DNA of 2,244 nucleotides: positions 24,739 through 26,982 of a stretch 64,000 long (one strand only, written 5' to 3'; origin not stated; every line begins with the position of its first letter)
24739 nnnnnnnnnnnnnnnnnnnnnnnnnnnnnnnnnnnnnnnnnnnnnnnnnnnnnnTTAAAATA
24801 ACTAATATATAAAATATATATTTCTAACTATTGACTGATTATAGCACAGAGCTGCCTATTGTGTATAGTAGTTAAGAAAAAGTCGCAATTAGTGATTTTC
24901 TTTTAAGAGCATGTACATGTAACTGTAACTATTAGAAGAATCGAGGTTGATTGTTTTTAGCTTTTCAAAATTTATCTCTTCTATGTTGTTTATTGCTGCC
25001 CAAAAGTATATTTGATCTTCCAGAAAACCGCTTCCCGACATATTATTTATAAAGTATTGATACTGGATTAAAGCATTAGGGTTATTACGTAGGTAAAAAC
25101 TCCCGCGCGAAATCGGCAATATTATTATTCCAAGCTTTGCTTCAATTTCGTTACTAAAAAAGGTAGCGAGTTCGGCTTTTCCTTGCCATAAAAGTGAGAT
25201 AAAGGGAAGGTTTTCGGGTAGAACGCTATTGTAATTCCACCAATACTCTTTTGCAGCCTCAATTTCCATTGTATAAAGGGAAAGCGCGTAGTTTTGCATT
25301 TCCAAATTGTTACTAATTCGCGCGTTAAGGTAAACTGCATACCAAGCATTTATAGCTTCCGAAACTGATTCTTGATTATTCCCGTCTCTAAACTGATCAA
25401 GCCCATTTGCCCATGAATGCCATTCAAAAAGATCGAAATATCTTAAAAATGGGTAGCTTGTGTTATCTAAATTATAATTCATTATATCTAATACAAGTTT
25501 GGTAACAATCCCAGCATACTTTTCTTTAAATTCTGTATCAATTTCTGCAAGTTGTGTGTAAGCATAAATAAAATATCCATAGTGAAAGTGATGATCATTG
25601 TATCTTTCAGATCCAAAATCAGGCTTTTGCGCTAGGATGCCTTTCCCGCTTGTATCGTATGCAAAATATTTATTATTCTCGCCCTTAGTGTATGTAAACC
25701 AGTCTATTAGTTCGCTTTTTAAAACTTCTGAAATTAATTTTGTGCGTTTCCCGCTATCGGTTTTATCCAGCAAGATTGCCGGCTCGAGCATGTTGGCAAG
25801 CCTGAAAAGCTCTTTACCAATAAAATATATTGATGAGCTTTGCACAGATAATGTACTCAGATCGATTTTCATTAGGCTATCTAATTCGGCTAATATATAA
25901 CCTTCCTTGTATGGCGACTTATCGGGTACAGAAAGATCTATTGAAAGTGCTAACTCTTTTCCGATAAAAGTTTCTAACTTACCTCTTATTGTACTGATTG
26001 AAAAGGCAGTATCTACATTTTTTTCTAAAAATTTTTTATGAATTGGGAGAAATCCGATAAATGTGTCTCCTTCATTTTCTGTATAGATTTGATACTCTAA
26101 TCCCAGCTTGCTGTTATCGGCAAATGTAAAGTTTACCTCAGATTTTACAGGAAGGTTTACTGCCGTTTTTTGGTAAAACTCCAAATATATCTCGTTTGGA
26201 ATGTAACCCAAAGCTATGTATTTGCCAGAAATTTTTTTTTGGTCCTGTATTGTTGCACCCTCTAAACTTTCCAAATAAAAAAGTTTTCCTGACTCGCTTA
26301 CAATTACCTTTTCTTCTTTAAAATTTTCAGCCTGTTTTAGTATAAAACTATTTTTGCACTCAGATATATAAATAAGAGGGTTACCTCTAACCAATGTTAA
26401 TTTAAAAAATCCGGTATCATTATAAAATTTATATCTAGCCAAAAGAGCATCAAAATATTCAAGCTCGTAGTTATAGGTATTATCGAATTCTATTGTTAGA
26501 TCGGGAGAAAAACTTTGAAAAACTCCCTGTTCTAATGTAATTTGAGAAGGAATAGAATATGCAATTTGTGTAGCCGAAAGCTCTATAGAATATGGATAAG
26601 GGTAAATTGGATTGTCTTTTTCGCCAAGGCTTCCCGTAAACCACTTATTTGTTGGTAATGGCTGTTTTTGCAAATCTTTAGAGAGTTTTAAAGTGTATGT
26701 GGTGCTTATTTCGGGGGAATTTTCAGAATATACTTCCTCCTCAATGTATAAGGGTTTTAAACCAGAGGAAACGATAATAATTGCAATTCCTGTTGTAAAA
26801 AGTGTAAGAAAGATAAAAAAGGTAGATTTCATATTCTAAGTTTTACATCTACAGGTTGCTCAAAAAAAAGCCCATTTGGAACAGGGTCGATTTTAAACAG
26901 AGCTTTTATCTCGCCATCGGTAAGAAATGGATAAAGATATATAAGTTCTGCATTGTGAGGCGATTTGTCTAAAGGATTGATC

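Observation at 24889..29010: Putative beta-glucan exopolysaccharide module: processive GT2 synthase, HlyD-like adaptor and GH81-like beta-1,3-glucanase in one overlapping operon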

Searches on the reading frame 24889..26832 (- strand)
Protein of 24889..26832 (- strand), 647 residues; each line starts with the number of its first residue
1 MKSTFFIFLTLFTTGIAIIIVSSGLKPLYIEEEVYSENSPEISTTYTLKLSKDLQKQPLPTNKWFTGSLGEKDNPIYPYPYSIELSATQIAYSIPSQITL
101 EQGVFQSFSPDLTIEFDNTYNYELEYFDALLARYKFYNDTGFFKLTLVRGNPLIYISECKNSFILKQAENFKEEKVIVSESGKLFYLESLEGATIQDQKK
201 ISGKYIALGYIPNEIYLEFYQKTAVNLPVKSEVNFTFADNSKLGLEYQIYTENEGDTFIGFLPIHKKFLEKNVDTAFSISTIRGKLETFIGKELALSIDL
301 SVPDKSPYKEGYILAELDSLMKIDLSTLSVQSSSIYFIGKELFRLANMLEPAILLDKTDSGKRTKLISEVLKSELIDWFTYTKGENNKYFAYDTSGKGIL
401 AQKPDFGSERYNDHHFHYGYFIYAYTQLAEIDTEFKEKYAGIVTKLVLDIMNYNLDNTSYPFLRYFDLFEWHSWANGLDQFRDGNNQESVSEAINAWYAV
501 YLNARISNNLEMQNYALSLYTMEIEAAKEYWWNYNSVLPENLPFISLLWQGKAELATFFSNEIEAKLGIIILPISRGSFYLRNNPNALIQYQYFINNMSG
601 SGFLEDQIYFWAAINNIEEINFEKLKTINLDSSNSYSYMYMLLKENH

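Call 3: search_protein_families(library=pfam, proteins=[window:24889-26832:-], max_evalue=0.01)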
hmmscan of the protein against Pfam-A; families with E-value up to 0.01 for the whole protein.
window:24889-26832:- (647 aa): 2 families
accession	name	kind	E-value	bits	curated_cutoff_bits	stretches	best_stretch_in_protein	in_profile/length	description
PF17652.7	Glyco_hydro81C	-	3.7e-51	174.9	25.6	1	323-585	20-288/349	Glycosyl hydrolase family 81 C-terminal domain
PF03639.19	Glyco_hydro_81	-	3.6e-11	43.3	25.6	2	55-107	11-65/323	Glycosyl hydrolase family 81 N-terminal domain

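Call 4: search_protein_families(library=ncbifam, proteins=[window:24889-26832:-], max_evalue=0.01)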
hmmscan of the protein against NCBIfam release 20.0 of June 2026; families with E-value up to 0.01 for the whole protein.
window:24889-26832:- (647 aa): 0 families

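Call 6: search_solved_structures(query=window:24889-26832:-, show_alignments=2)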
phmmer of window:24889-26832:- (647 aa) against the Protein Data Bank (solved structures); distinct sequences matched with E-value up to 0.001: 8.
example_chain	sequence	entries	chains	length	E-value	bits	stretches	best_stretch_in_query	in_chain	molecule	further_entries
6fop_A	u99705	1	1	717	6.7e-51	176.6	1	273-591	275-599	Glycoside hydrolase family 81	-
5v1w_A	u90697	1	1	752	7.7e-38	133.5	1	331-589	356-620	Glycoside Hydrolase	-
5t4a_A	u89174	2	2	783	1.5e-36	129.3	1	331-589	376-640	Glycoside Hydrolase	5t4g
5t49_A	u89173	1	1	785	1.5e-36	129.2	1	331-589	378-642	BH0236 protein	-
5upi_A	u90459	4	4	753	3.1e-36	128.2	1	331-589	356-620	BH0236 protein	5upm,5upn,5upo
5t4c_A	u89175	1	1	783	3.5e-36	128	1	331-589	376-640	Glycoside Hydrolase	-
4k35_A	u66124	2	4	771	8.4e-19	70.6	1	328-578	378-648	glycoside hydrolase family 81 endo-beta-1,3-glucanase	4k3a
5xbz_A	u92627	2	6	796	2e-18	69.4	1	328-579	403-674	Endo-beta-1,3-glucanase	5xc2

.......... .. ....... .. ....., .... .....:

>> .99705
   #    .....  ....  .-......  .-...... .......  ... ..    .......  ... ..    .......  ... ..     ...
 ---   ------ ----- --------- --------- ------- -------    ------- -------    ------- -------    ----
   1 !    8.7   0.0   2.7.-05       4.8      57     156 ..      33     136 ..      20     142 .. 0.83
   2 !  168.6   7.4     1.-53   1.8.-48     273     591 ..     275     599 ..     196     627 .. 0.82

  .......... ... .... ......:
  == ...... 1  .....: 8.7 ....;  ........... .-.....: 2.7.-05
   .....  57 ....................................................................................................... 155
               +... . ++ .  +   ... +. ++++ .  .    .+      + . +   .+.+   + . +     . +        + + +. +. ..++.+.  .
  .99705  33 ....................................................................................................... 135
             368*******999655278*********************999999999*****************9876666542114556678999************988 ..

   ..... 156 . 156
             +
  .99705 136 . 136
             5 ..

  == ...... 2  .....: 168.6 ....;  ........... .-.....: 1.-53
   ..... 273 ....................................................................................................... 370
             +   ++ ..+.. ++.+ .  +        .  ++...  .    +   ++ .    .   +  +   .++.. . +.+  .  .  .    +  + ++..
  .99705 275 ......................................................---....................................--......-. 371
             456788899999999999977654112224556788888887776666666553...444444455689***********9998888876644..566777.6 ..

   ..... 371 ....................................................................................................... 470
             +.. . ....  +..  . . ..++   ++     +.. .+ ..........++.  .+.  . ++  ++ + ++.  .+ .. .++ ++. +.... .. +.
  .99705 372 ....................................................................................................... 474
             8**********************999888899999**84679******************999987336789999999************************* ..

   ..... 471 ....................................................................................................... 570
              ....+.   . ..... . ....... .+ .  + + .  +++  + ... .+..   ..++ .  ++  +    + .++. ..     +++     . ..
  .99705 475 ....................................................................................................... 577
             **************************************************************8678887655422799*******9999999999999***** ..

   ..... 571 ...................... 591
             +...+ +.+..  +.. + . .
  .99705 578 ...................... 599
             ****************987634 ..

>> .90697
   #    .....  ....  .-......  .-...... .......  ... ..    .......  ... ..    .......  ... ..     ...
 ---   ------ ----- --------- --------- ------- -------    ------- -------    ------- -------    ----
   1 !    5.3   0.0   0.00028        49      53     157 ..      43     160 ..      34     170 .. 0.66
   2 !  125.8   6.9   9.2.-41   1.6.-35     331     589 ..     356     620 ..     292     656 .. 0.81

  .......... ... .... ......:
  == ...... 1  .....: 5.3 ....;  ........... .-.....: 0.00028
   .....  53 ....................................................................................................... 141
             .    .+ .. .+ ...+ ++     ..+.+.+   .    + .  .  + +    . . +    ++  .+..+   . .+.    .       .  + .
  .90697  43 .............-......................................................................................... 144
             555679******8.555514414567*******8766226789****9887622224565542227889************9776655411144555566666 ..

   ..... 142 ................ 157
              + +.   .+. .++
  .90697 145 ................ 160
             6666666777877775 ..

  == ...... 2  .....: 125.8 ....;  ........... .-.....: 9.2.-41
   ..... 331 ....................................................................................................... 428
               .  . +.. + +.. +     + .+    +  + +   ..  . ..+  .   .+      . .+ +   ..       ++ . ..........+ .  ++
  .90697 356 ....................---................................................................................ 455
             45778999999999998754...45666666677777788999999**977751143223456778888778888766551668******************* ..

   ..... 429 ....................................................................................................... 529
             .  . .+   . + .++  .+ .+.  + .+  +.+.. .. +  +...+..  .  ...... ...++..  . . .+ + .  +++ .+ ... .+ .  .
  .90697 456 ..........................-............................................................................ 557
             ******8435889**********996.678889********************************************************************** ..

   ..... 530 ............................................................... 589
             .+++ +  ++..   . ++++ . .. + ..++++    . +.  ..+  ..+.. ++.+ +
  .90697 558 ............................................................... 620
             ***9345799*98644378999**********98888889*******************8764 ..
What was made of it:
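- Checked: PDB 6fop scores 6.7e-51 (call 6).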

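Call 11: find_homologous_proteins(query=window:24889-26832:-)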
Query window:24889-26832:- (647 aa): 572 proteins with E <= 0.001 among 8000 candidates; the best 120 are listed.
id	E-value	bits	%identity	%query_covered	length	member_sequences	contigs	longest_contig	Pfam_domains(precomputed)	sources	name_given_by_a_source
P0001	0.0e+0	1442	100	100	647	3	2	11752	PF17652.8,PF03639.20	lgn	-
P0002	0.0e+0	1120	76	100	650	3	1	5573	PF17652.8,PF03639.20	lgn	-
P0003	1.7e-191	656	51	99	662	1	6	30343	PF17652.8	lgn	-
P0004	3.2e-78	282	32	93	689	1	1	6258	PF17652.8,PF03639.20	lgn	-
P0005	2.0e-76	276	30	93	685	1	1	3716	PF17652.8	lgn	-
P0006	1.9e-73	266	31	91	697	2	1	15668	PF17652.8,PF03639.20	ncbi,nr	ncbi:MAG: glycosyl hydrolase [Candidatus Dojkabacteria bacterium]|nr:glycosyl hydrolase [Candidatus 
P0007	2.0e-73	266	31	93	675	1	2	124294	PF17652.8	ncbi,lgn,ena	-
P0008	2.0e-73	266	32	93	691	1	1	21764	PF17652.8,PF03639.20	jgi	jgi:endoglucanase Acf2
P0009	9.7e-72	260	30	93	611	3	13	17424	PF17652.8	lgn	-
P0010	5.7e-71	258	32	90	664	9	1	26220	PF17652.8,PF03639.20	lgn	-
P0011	2.2e-70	256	30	83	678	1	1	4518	PF17652.8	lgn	-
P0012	3.3e-70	255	29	95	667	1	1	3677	PF17652.8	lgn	-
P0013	4.3e-70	255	29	97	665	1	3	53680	PF17652.8,PF03639.20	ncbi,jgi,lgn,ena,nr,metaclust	ncbi:MAG: Endo-1,3(4)-beta-glucanase [Candidatus Saccharibacteria bacterium GW2011_GWC2_48_9]|nr:MAG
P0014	4.1e-68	248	28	90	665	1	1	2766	PF17652.8,PF03639.20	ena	-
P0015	5.2e-68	248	30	99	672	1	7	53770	PF17652.8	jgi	jgi:endo-1,3(4)-beta-glucanase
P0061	1.8e-58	217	29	93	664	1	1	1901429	PF17652.8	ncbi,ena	-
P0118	3.1e-50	189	28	82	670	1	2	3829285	PF17652.8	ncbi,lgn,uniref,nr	ncbi:glycosyl hydrolase [Propioniciclava soli]|uniref:glucan endo-1,3-beta-D-glucosidase n=1 Tax=Pro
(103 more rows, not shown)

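Call 14: find_encoding_contigs(protein=P0003, flank=10000, max_places=2)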
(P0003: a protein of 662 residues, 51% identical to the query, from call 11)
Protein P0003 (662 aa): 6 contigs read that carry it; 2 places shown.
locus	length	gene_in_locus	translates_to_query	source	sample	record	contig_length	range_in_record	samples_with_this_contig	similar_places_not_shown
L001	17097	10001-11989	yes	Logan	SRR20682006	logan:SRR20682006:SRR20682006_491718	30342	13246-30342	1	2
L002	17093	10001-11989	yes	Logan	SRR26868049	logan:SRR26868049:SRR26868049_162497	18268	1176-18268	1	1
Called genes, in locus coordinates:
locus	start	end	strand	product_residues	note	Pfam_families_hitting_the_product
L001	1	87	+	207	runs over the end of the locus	-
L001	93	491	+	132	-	PF00075:RNase_H, PF13456:RVT_3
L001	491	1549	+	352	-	-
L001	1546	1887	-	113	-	PF02482:Ribosomal_S30AE (weak)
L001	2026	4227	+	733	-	PF00479:G6PD_N, PF02781:G6PD_C, PF03446:NAD_binding_2, PF00393:6PGD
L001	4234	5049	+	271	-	PF00480:ROK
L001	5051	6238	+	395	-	PF17785:PUA_3, PF10672:Methyltrans_SAM, PF03602:Cons_hypoth95 (weak), PF13847:Methyltransf_31 (weak)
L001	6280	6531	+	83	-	-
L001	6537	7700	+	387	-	PF01636:APH (faint), PF01163:RIO1 (weak)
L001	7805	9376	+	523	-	PF00535:Glycos_transf_2, PF13641:Glyco_tranf_2_3, PF13506:Glyco_transf_21, PF13632:Glyco_trans_2_3, PF03552:Cellulose_synt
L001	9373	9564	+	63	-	-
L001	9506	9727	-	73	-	-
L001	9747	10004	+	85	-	-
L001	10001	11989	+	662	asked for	PF17652:Glyco_hydro81C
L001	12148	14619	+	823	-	PF12219:End_tail_spike (faint)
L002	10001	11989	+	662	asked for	PF17652:Glyco_hydro81C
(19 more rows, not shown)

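Call 15: find_encoding_contigs(protein=P0013, flank=10000, max_places=2)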
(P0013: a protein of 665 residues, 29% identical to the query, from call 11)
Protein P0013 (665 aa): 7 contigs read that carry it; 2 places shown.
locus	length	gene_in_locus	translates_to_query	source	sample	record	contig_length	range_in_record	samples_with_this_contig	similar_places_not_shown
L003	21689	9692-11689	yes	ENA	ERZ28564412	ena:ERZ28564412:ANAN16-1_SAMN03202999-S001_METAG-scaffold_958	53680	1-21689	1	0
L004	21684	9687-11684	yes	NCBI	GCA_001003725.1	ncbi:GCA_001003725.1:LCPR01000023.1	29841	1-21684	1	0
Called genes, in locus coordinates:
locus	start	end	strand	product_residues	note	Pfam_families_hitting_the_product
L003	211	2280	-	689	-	PF12229:PG_binding_4 (faint), PF13354:Beta-lactamase2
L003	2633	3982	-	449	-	PF04932:Wzy_C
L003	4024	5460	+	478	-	PF13727:CoA_binding_3 (weak), PF02397:Bac_transf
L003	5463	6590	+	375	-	PF13439:Glyco_transf_4, PF20706:GT4-conflict (weak), PF00534:Glycos_transf_1, PF13692:Glyco_trans_1_4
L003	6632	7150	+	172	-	PF07963:N_methyl (weak)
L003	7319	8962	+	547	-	PF13641:Glyco_tranf_2_3, PF00535:Glycos_transf_2, PF13506:Glyco_transf_21, PF13632:Glyco_trans_2_3, PF03552:Cellulose_synt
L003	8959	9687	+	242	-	PF25919:BSH_CusB (weak)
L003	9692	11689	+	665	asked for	PF03639:Glyco_hydro_81 (faint), PF17652:Glyco_hydro81C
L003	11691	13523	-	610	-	-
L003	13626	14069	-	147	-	PF01467:CTP_transf_like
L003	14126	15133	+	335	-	PF01073:3Beta_HSD, PF01370:Epimerase, PF02719:Polysacc_synt_2, PF04321:RmlD_sub_bind, PF05368:NmrA (faint), PF08659:KR (weak), PF13460:NAD_binding_10 (weak), PF16363:GDP_Man_Dehyd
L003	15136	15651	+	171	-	PF00293:NUDIX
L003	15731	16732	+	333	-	PF01073:3Beta_HSD, PF01370:Epimerase, PF02719:Polysacc_synt_2, PF04321:RmlD_sub_bind, PF07993:NAD_binding_4, PF13460:NAD_binding_10 (faint), PF16363:GDP_Man_Dehyd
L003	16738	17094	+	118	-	PF07883:Cupin_2 (weak)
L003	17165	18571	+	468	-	PF00908:dTDP_sugar_isom, PF04321:RmlD_sub_bind, PF01370:Epimerase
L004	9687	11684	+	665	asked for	PF03639:Glyco_hydro_81 (faint), PF17652:Glyco_hydro81C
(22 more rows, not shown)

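Call 17: find_encoding_contigs(protein=P0118, flank=8000, max_places=1)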
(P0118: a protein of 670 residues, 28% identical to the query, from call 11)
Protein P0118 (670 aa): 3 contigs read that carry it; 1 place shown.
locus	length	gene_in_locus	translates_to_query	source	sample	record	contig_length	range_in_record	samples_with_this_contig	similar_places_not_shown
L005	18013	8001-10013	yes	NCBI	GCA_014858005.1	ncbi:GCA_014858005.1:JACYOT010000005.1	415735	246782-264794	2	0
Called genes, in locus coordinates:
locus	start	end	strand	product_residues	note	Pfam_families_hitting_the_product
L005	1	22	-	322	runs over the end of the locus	PF00092:VWA, PF13519:VWA_2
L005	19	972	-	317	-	PF07584:BatA, PF00092:VWA, PF13519:VWA_2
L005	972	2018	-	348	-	PF01882:DUF58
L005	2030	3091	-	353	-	PF20030:bpMoxR, PF07726:AAA_3, PF07728:AAA_5, PF17863:AAA_lid_2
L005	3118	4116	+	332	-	-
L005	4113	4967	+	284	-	PF05116:S6PP (faint), PF08282:Hydrolase_3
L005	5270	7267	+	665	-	PF00535:Glycos_transf_2, PF13641:Glyco_tranf_2_3, PF13506:Glyco_transf_21, PF13632:Glyco_trans_2_3, PF03552:Cellulose_synt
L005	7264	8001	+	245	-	PF25919:BSH_CusB (weak), PF25973:BSH_CzcB (weak)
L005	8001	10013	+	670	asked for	PF17652:Glyco_hydro81C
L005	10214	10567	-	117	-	PF06262:Zincin_1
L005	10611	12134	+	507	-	PF22848:ASD1_dom, PF06964:Alpha-L-AF_C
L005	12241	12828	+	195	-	PF05901:Excalibur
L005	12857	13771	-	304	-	PF11611:DUF4352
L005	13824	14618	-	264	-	PF04321:RmlD_sub_bind, PF01073:3Beta_HSD, PF01370:Epimerase, PF13460:NAD_binding_10, PF16363:GDP_Man_Dehyd, PF07993:NAD_binding_4 (weak)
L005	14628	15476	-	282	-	PF00924:MS_channel_2nd, PF21082:MS_channel_3rd (weak)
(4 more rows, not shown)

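Call 18: find_encoding_contigs(protein=P0006, flank=8000, max_places=1)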
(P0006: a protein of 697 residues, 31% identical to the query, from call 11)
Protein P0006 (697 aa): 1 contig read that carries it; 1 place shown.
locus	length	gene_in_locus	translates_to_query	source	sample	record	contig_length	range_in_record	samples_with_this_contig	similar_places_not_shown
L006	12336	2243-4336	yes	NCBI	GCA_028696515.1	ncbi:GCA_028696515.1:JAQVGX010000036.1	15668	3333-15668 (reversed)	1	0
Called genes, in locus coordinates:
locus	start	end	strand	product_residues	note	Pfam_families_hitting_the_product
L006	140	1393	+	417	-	PF13641:Glyco_tranf_2_3, PF00535:Glycos_transf_2, PF13506:Glyco_transf_21, PF13632:Glyco_trans_2_3, PF03552:Cellulose_synt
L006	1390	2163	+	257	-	-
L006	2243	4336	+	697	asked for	PF03639:Glyco_hydro_81 (faint), PF17652:Glyco_hydro81C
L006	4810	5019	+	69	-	PF00313:CSD, PF08206:OB_RNB (faint)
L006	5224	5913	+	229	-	PF23477:zf_Tbcl_2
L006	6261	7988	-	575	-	PF13517:FG-GAP_3, PF01839:FG-GAP (weak), PF13517:FG-GAP_3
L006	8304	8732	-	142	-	-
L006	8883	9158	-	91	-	-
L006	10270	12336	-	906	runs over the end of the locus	-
